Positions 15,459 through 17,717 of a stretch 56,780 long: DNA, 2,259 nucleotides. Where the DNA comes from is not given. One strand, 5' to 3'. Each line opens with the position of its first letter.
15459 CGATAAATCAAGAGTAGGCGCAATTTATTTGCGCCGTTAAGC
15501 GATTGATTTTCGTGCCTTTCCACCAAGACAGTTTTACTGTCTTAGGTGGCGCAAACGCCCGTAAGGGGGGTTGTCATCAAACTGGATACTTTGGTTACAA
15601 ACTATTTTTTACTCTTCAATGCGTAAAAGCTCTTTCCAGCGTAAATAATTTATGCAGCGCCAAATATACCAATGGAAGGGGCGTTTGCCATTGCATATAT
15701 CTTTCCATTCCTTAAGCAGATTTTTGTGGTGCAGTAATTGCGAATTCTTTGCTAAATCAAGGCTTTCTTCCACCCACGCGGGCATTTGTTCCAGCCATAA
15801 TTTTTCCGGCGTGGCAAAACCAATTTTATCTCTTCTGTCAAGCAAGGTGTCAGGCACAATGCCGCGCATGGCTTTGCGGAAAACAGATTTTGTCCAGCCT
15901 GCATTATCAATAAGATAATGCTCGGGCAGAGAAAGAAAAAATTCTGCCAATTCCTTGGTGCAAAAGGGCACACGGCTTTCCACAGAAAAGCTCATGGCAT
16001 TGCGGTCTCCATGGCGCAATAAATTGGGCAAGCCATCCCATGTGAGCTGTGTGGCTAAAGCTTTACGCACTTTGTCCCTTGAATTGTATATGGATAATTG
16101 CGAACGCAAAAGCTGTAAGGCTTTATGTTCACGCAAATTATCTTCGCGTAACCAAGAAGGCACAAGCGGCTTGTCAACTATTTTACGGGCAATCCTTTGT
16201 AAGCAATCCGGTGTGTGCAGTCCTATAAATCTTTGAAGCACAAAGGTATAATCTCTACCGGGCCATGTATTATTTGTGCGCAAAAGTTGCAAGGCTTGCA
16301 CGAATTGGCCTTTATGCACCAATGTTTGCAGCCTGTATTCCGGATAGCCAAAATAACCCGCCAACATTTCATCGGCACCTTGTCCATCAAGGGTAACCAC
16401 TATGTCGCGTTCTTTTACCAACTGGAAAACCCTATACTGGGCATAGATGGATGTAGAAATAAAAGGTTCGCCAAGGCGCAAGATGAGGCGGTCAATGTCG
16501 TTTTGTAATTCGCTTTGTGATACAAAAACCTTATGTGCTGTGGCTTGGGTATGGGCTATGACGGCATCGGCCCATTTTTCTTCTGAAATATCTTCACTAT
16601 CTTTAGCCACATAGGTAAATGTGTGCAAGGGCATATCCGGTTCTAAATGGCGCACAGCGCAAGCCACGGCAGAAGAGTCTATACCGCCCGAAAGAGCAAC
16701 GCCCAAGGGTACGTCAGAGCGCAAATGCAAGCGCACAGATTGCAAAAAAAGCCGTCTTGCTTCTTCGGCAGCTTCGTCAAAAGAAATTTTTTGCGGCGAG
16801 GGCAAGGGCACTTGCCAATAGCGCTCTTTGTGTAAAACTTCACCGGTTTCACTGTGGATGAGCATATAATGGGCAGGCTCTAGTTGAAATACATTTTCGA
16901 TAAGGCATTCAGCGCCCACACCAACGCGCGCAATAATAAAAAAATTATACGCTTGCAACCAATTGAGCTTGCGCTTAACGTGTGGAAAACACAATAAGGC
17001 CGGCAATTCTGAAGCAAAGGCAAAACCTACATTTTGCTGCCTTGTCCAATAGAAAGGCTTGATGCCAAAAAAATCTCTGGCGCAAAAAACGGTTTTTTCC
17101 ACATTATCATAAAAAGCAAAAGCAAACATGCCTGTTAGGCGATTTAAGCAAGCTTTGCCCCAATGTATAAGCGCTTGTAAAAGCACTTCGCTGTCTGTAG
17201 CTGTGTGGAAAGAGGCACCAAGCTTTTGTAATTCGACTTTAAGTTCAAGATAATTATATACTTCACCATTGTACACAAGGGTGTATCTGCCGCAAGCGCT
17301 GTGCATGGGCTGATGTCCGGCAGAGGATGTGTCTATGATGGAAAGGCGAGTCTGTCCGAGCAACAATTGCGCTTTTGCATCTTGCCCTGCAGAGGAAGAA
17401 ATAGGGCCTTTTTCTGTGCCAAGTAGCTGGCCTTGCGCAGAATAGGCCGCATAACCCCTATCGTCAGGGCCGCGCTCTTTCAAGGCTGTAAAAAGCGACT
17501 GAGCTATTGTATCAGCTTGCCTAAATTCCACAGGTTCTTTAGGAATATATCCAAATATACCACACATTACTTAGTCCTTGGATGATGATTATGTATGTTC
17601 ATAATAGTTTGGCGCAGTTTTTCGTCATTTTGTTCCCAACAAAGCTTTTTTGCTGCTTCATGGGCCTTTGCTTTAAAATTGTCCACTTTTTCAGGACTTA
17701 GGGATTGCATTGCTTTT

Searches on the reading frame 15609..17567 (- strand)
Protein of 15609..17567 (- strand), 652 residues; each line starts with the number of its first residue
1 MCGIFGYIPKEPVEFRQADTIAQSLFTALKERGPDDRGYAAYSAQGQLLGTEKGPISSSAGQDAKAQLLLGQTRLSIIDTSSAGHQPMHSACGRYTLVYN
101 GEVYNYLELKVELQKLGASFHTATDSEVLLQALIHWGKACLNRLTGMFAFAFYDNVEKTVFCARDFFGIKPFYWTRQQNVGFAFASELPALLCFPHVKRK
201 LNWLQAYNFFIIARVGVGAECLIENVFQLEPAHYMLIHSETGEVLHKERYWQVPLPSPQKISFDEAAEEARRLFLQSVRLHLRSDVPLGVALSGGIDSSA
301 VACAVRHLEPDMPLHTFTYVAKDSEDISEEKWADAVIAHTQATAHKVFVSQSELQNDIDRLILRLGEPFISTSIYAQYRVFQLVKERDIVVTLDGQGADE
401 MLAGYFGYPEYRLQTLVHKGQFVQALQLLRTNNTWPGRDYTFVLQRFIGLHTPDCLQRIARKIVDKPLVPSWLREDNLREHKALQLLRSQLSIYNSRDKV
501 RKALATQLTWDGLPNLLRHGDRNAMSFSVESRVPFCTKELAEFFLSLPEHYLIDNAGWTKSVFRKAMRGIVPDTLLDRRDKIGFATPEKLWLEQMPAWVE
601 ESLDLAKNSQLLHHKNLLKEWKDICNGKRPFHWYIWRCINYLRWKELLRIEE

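Call 40: search_protein_families(library=pfam, proteins=[window:15609-17567:-], max_evalue=0.00001)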
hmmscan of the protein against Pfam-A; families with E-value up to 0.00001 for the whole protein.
window:15609-17567:- (652 aa): 3 families
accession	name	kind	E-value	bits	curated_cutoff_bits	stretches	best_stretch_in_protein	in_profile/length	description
PF00733.27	Asn_synthase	-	9.7e-68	229.8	21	1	270-644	2-352/354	Asparagine synthase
PF13537.11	GATase_7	-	9.5e-43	145.6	25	1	73-192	2-122/123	Glutamine amidotransferase domain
PF13522.11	GATase_6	-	4.5e-39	133.9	27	1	66-187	10-130/130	Glutamine amidotransferase domain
